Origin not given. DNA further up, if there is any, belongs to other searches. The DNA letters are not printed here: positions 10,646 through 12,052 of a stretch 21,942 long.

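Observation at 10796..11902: Radical SAM enzyme with only the first half of a SPASM domain (twitch-like) and a short N-terminal region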

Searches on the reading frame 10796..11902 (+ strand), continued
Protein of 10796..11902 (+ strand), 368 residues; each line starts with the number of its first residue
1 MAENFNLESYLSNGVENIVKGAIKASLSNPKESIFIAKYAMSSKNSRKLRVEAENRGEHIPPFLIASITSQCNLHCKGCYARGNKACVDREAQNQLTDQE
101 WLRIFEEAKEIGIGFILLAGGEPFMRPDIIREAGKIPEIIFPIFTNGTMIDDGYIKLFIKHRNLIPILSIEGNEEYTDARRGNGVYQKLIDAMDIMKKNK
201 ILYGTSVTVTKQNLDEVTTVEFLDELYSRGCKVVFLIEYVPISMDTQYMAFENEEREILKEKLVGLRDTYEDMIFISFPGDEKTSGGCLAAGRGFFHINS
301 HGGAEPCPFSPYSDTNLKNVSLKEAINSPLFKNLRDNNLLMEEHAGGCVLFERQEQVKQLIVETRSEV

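Call 67: find_homologous_proteins(query=P0259)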
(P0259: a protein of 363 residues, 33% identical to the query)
Query P0259 (363 aa): 253 proteins with E <= 0.001 among 2932 candidates; the best 120 are listed.
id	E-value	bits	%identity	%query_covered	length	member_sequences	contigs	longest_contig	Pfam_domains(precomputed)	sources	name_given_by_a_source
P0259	8.0e-245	829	100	100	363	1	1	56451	PF04055.28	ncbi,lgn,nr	ncbi:MAG: radical SAM protein [Elusimicrobia bacterium]|nr:radical SAM protein [Elusimicrobiota bact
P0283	1.6e-96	342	43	99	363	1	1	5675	PF04055.28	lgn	-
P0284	7.5e-95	336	45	96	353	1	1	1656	PF04055.28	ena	-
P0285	2.0e-94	335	45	99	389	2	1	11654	PF04055.28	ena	-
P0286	6.8e-94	333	44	93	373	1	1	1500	PF04055.28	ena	-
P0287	1.0e-91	326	44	93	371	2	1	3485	PF13186.12,PF04055.28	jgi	jgi:MoaA/NifB/PqqE/SkfB family radical SAM enzyme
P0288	2.8e-90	321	47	85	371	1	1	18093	PF13186.12,PF04055.28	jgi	jgi:MoaA/NifB/PqqE/SkfB family radical SAM enzyme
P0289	4.7e-90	320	45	93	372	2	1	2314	PF04055.28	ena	-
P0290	1.4e-89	319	45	95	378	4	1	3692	PF04055.28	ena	-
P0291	1.9e-89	318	42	95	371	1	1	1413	PF04055.28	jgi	-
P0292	2.1e-89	318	46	87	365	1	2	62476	PF04055.28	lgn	-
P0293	6.3e-89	317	47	87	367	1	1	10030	PF13186.12,PF04055.28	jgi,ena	-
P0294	4.7e-88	314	45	88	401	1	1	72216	PF04055.28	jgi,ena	-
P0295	6.7e-88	313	44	93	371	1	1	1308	PF13186.12,PF04055.28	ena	-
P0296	1.4e-87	312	43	94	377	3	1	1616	PF04055.28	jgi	-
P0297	2.2e-87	312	42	93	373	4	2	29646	PF04055.28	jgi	-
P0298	2.3e-87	311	43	93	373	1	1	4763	PF04055.28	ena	-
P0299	8.2e-87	310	43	93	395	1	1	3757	PF04055.28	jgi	jgi:MoaA/NifB/PqqE/SkfB family radical SAM enzyme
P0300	1.1e-86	309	46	84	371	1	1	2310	PF04055.28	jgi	-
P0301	2.0e-86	308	44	96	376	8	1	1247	PF13186.12,PF04055.28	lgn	-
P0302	2.1e-86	308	42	94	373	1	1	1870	PF13186.12,PF04055.28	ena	-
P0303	3.0e-86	308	42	94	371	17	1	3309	PF04055.28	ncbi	-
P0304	7.6e-86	307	41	94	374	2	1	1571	PF04055.28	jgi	-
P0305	2.3e-85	305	42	95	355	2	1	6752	PF04055.28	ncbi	-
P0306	4.5e-85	304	42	97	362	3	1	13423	PF04055.28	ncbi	-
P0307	4.7e-85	304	41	98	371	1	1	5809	PF04055.28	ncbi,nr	ncbi:radical SAM protein [Candidatus Poribacteria bacterium]|nr:radical SAM protein [Candidatus Pori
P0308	1.5e-84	302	41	95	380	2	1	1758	PF04055.28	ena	-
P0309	1.5e-84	302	42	93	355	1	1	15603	PF04055.28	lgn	-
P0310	3.0e-83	298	42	93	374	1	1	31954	PF04055.28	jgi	jgi:MoaA/NifB/PqqE/SkfB family radical SAM enzyme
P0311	1.1e-82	296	40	95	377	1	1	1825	PF13186.12,PF04055.28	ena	-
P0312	1.2e-82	296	45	83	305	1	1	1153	PF04055.28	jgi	jgi:MoaA/NifB/PqqE/SkfB family radical SAM enzyme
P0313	1.5e-82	296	40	93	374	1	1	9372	PF04055.28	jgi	jgi:MoaA/NifB/PqqE/SkfB family radical SAM enzyme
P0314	4.6e-82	294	44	84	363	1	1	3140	PF13186.12,PF04055.28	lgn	-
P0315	6.0e-82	294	45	82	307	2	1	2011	PF13186.12,PF04055.28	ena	-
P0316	2.0e-81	292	41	99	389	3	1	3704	PF04055.28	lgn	-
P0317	8.9e-81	290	42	93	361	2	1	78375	PF04055.28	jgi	jgi:MoaA/NifB/PqqE/SkfB family radical SAM enzyme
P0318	1.0e-80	290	43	84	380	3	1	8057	PF04055.28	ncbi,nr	ncbi:MAG TPA: radical SAM protein [bacterium]|nr:radical SAM protein [bacterium]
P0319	1.6e-80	289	44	84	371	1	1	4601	PF04055.28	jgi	jgi:MoaA/NifB/PqqE/SkfB family radical SAM enzyme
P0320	1.7e-80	289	45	81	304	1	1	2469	PF13186.12,PF04055.28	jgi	jgi:MoaA/NifB/PqqE/SkfB family radical SAM enzyme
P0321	3.6e-80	288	45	84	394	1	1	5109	PF04055.28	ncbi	ncbi:MAG: radical SAM protein [bacterium]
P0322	2.5e-79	285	45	83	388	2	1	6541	PF13186.12,PF04055.28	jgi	jgi:MoaA/NifB/PqqE/SkfB family radical SAM enzyme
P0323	3.3e-79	285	40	93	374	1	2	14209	PF04055.28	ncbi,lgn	-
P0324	4.5e-78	281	41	93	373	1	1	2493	PF04055.28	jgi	jgi:MoaA/NifB/PqqE/SkfB family radical SAM enzyme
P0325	7.1e-78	280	44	81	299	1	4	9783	PF04055.28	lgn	-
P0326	1.2e-76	276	42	90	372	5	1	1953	PF04055.28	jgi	jgi:MoaA/NifB/PqqE/SkfB family radical SAM enzyme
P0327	2.2e-76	275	44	81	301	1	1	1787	PF04055.28,PF13353.12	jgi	jgi:MoaA/NifB/PqqE/SkfB family radical SAM enzyme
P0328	5.6e-76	274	40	93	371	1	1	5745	PF04055.28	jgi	jgi:MoaA/NifB/PqqE/SkfB family radical SAM enzyme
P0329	3.6e-75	271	43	81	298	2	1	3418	PF13186.12,PF04055.28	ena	-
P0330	1.3e-74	270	38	100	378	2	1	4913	PF13186.12,PF04055.28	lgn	-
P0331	3.4e-74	268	39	94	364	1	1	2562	PF04055.28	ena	-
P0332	1.6e-73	266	39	94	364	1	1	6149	PF04055.28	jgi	-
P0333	4.0e-73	265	39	91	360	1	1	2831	PF04055.28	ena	-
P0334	4.5e-73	264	38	88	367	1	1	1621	PF13186.12,PF04055.28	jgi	jgi:MoaA/NifB/PqqE/SkfB family radical SAM enzyme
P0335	2.6e-72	262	38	94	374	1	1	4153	PF04055.28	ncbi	-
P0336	2.0e-70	256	39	88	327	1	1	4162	PF04055.28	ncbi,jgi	-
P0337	1.4e-68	250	37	95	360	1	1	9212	PF04055.28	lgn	-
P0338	2.0e-67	246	42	77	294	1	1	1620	PF04055.28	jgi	jgi:MoaA/NifB/PqqE/SkfB family radical SAM enzyme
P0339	4.1e-67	245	41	80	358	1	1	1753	PF04055.28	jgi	-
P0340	7.3e-67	244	40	80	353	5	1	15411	PF04055.28,PF13353.12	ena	-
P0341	2.2e-65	239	37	90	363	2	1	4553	PF04055.28,PF13353.12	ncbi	-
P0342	1.4e-64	237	41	84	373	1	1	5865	PF04055.28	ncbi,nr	ncbi:MAG: radical SAM protein [Methanoregulaceae archaeon]|nr:radical SAM protein [Methanoregulaceae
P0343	1.6e-64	236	38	87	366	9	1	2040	PF04055.28,PF13353.12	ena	-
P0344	2.0e-64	236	38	86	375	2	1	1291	PF04055.28,PF13353.12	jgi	jgi:MoaA/NifB/PqqE/SkfB family radical SAM enzyme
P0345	4.4e-64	235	34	99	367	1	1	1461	PF04055.28,PF13353.12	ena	-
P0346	5.7e-64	235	39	81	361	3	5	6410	PF04055.28,PF13353.12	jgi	jgi:MoaA/NifB/PqqE/SkfB family radical SAM enzyme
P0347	5.8e-64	235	39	84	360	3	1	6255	PF04055.28,PF13353.12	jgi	-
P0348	1.7e-63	233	38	87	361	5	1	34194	PF04055.28,PF13353.12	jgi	jgi:MoaA/NifB/PqqE/SkfB family radical SAM enzyme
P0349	2.1e-63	233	36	87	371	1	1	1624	PF04055.28,PF13353.12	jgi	-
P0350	2.4e-63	232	40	84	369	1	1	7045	PF04055.28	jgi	jgi:MoaA/NifB/PqqE/SkfB family radical SAM enzyme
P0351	1.1e-62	230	40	84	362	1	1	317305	PF04055.28,PF13353.12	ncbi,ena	-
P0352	1.3e-62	230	37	87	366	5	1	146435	PF04055.28,PF13353.12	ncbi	-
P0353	2.0e-62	229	40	84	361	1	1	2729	PF04055.28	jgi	jgi:MoaA/NifB/PqqE/SkfB family radical SAM enzyme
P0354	4.2e-62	228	37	84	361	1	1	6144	PF04055.28,PF13353.12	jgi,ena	-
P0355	4.5e-62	228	40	84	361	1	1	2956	PF04055.28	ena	-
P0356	4.9e-62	228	39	85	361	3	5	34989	PF04055.28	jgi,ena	-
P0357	5.4e-62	228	40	82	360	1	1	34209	PF04055.28,PF13353.12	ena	-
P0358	5.6e-62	228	38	84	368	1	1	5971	PF04055.28,PF13353.12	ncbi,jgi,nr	ncbi:MAG: radical SAM protein [Methanoregula sp.]|nr:radical SAM protein [Methanoregula sp.]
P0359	6.2e-62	228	40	83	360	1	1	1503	PF04055.28,PF13353.12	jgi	jgi:MoaA/NifB/PqqE/SkfB family radical SAM enzyme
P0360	7.4e-62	228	37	91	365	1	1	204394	PF04055.28,PF13353.12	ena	-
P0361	1.0e-61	227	38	86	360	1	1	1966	PF04055.28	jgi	jgi:MoaA/NifB/PqqE/SkfB family radical SAM enzyme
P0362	1.3e-61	227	37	86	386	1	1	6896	PF04055.28,PF13353.12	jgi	jgi:MoaA/NifB/PqqE/SkfB family radical SAM enzyme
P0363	1.6e-61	226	38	86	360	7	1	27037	PF04055.28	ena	-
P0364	1.7e-61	226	38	88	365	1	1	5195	PF04055.28,PF13353.12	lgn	-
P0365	1.7e-61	226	38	84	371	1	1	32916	PF04055.28,PF13353.12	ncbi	-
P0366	2.3e-61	226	39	84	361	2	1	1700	PF04055.28,PF13353.12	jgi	-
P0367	2.7e-61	226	37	91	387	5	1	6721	PF04055.28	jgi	jgi:MoaA/NifB/PqqE/SkfB family radical SAM enzyme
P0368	2.8e-61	226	35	93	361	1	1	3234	PF04055.28,PF13353.12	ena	-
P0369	3.1e-61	226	40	84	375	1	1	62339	PF04055.28,PF13353.12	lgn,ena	-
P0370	3.1e-61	226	39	84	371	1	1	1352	PF04055.28,PF13353.12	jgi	jgi:MoaA/NifB/PqqE/SkfB family radical SAM enzyme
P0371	3.2e-61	226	38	84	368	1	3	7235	PF04055.28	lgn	-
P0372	3.2e-61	226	39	84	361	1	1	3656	PF04055.28,PF13353.12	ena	-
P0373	3.3e-61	225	38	85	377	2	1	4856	PF04055.28,PF13353.12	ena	-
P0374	4.7e-61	225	39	84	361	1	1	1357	PF04055.28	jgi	jgi:MoaA/NifB/PqqE/SkfB family radical SAM enzyme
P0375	5.4e-61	225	38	87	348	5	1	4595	PF04055.28,PF13353.12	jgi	jgi:MoaA/NifB/PqqE/SkfB family radical SAM enzyme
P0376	6.0e-61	225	38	84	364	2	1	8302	PF04055.28,PF13353.12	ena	-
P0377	6.7e-61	224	38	84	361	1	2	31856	PF04055.28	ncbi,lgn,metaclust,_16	metaclust:\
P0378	7.0e-61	224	39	82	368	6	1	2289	PF04055.28,PF13353.12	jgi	-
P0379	7.5e-61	224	37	91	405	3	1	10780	PF04055.28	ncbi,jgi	-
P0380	8.7e-61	224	39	82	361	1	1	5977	PF04055.28,PF13353.12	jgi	jgi:MoaA/NifB/PqqE/SkfB family radical SAM enzyme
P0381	8.8e-61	224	38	84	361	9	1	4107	PF04055.28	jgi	jgi:MoaA/NifB/PqqE/SkfB family radical SAM enzyme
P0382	9.7e-61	224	38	84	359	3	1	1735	PF04055.28,PF13353.12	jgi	jgi:MoaA/NifB/PqqE/SkfB family radical SAM enzyme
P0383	1.5e-60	223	40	83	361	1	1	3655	PF04055.28,PF13353.12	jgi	jgi:MoaA/NifB/PqqE/SkfB family radical SAM enzyme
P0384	1.5e-60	223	38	84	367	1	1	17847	PF04055.28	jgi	jgi:MoaA/NifB/PqqE/SkfB family radical SAM enzyme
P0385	1.7e-60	223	36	81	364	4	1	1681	PF04055.28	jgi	jgi:MoaA/NifB/PqqE/SkfB family radical SAM enzyme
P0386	1.8e-60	223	40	84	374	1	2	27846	PF04055.28,PF13353.12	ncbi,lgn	-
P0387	2.1e-60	223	39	84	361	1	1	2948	PF04055.28,PF13353.12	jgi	jgi:MoaA/NifB/PqqE/SkfB family radical SAM enzyme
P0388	2.2e-60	223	40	84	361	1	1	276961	PF04055.28,PF13353.12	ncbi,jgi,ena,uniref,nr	ncbi:radical SAM protein [Methanoregula sp.]|uniref:radical SAM protein n=1 Tax=Methanoregula sp. Ta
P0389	2.3e-60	223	37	88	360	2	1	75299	PF04055.28,PF13353.12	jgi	-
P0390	2.4e-60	223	39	83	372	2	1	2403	PF04055.28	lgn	-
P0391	2.8e-60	222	38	87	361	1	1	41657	PF04055.28,PF13353.12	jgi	jgi:MoaA/NifB/PqqE/SkfB family radical SAM enzyme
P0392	4.2e-60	222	38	85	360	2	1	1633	PF04055.28,PF13353.12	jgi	jgi:MoaA/NifB/PqqE/SkfB family radical SAM enzyme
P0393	4.3e-60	222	39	82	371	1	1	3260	PF04055.28,PF13353.12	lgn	-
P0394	4.5e-60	222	38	84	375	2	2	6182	PF04055.28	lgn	-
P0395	4.6e-60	222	38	84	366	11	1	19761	PF04055.28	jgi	-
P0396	5.1e-60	222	37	84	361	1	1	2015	PF04055.28,PF13353.12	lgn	-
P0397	5.4e-60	221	38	84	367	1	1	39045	PF04055.28,PF13353.12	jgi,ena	-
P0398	6.1e-60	221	36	85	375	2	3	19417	PF04055.28,PF13353.12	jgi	jgi:MoaA/NifB/PqqE/SkfB family radical SAM enzyme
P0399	6.4e-60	221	39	84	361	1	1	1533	PF04055.28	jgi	-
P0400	7.2e-60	221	39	84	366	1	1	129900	PF04055.28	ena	-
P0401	9.2e-60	221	38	84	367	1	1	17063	PF04055.28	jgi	-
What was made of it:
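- Members in Elusimicrobia and Methanoregula (call 67).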

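Call 68: search_protein_families(library=padloc, proteins=[window:10796-11902:+], max_evalue=0.001)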
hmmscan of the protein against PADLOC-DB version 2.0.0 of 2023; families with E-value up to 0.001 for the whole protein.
window:10796-11902:+ (368 aa): 3 families
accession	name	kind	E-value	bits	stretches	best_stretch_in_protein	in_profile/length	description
PDLC02903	pVip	-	1e-13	49.3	1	68-237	6-172/257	Viperins not associated with kinases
PDLC02904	pVip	-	4.1e-12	44.2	1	68-240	9-179/262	Viperins associated with kinases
PDLC02905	pVip-kinase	-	7.7e-07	26.7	1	68-183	188-304/474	Viperin-kinase fusion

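Call 69: find_encoding_contigs(protein=P0259, flank=5000, max_places=1)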
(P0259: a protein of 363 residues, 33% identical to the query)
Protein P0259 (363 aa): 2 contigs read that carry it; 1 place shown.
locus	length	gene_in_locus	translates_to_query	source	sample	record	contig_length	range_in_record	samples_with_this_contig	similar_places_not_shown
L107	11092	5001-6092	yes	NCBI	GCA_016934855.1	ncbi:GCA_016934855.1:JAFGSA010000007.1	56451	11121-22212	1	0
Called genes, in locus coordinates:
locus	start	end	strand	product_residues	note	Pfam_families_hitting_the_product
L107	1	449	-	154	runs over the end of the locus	PF09912:DUF2141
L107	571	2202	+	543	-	-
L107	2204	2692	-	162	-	PF03773:ArsP_1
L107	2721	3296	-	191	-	PF00881:Nitroreductase, PF14512:TM1586_NiRdase (weak), PF00881:Nitroreductase, PF14512:TM1586_NiRdase (weak)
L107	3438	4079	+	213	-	-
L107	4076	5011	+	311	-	PF13593:SBF_like, PF01758:SBF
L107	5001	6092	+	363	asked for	PF04055:Radical_SAM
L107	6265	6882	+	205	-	PF02777:Sod_Fe_C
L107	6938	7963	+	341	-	PF15887:Peptidase_Mx (weak)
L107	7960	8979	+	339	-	PF02655:ATP-grasp_3, PF07478:Dala_Dala_lig_C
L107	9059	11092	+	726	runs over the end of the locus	PF13614:AAA_31 (faint), PF00072:Response_reg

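Call 70: find_encoding_contigs(protein=P0388, flank=5000, max_places=1)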
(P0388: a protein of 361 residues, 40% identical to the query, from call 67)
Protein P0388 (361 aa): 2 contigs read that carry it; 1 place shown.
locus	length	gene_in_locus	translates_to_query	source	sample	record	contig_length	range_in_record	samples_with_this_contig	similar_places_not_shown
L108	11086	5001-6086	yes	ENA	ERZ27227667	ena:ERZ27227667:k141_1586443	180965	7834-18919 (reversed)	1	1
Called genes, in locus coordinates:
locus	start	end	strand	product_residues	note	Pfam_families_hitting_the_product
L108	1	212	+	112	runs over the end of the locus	-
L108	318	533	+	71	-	PF04014:MazE_antitoxin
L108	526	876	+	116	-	PF02452:PemK_toxin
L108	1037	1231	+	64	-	-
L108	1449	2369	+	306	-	PF01022:HTH_5, PF12802:MarR_2, PF12840:HTH_20 (weak), PF13412:HTH_24 (weak), PF01047:MarR (weak), PF01325:Fe_dep_repress (weak), PF02082:Rrf2 (faint), PF12682:Flavodoxin_4, +1 more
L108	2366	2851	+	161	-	-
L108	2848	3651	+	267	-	PF13484:Fer4_16 (faint)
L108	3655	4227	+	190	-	PF12724:Flavodoxin_5 (weak)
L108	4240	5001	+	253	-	PF12801:Fer4_5, PF00037:Fer4 (faint), PF12838:Fer4_7 (faint), PF13237:Fer4_10 (faint), PF13187:Fer4_9 (weak)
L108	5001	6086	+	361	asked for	PF04055:Radical_SAM, PF13353:Fer4_12 (weak)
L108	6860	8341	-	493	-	-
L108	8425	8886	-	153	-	PF09394:Inhibitor_I42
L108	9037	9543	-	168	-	-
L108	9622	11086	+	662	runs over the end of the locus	PF00270:DEAD (faint), PF04851:ResIII, PF17757:UvrB_inter, PF27431:UvrB_3rd, PF00271:Helicase_C, PF12344:UvrB, PF02151:UVR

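Call 71: find_encoding_contigs(protein=P0351, flank=5000, max_places=1)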
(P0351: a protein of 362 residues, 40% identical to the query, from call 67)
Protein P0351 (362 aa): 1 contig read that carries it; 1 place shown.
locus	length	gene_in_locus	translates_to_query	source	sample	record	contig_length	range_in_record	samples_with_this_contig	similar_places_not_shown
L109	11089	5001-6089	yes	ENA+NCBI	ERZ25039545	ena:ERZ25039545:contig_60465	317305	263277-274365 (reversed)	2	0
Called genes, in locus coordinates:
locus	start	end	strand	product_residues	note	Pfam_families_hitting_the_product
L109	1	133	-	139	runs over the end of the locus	-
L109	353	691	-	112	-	-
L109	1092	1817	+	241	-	PF01209:Ubie_methyltran, PF02353:CMAS, PF03848:TehB, PF13489:Methyltransf_23, PF13847:Methyltransf_31, PF08241:Methyltransf_11, PF08242:Methyltransf_12, PF13649:Methyltransf_25, +4 more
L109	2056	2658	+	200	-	PF07883:Cupin_2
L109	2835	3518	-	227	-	PF02676:TYW3 (weak), PF00515:TPR_1 (weak), PF07719:TPR_2 (weak)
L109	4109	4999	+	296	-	PF12802:MarR_2, PF12840:HTH_20, PF01022:HTH_5, PF01047:MarR, PF01325:Fe_dep_repress, PF08279:HTH_11, PF13412:HTH_24, PF12682:Flavodoxin_4, +2 more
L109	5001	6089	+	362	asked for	PF04055:Radical_SAM, PF13353:Fer4_12 (weak)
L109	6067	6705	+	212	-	PF12641:Flavodoxin_3 (weak), PF12724:Flavodoxin_5 (weak)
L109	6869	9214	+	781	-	PF00072:Response_reg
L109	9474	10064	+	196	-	PF01988:VIT1 (weak)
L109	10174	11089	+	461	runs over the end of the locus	-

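Call 72: find_encoding_contigs(protein=P0317, flank=5000, max_places=1)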
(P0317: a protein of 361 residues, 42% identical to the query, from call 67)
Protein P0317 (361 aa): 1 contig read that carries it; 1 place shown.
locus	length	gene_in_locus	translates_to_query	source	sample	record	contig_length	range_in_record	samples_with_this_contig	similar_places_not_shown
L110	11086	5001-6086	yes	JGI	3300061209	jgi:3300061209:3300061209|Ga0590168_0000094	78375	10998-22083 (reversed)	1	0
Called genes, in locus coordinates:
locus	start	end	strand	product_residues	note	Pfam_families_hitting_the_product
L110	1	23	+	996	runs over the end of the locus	PF13529:Peptidase_C39_2, PF13860:FlgD_ig (weak)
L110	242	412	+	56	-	-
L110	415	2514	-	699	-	-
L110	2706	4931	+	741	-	PF13505:OMP_b-brl (weak)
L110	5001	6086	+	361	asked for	PF04055:Radical_SAM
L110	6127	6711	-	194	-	-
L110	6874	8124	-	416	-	PF07690:MFS_1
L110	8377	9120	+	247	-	PF00440:TetR_N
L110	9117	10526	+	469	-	PF02321:OEP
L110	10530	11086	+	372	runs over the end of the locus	PF25973:BSH_CzcB (faint), PF25919:BSH_CusB (faint), PF25917:BSH_RND (faint), PF25876:HH_MFP_RND (weak), PF25881:HH_YBHG (faint), PF25954:Beta-barrel_RND_2 (weak), PF25989:YknX_C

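Call 73: find_encoding_contigs(protein=P0360, flank=5000, max_places=1)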
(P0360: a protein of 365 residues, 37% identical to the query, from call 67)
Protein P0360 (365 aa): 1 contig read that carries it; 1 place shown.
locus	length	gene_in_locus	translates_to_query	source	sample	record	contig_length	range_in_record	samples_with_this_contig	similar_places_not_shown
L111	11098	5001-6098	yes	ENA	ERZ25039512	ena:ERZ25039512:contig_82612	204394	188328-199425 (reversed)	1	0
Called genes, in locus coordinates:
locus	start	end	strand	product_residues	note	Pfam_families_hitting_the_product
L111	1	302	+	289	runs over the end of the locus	PF13353:Fer4_12, PF04055:Radical_SAM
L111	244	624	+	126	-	PF13186:SPASM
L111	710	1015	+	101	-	-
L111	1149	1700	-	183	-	PF02525:Flavodoxin_2, PF03358:FMN_red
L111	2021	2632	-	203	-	PF08308:PEGA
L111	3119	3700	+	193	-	PF00484:Pro_CA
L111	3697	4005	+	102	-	PF01810:LysE (weak)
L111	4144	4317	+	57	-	-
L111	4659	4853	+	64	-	-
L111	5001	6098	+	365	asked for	PF04055:Radical_SAM, PF13353:Fer4_12 (faint)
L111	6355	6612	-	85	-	PF00857:Isochorismatase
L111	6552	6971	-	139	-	-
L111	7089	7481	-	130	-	PF00355:Rieske, PF13806:Rieske_2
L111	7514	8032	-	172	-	PF06902:Fer4_19, PF09360:zf-CDGSH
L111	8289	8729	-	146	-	PF07366:SnoaL, PF12680:SnoaL_2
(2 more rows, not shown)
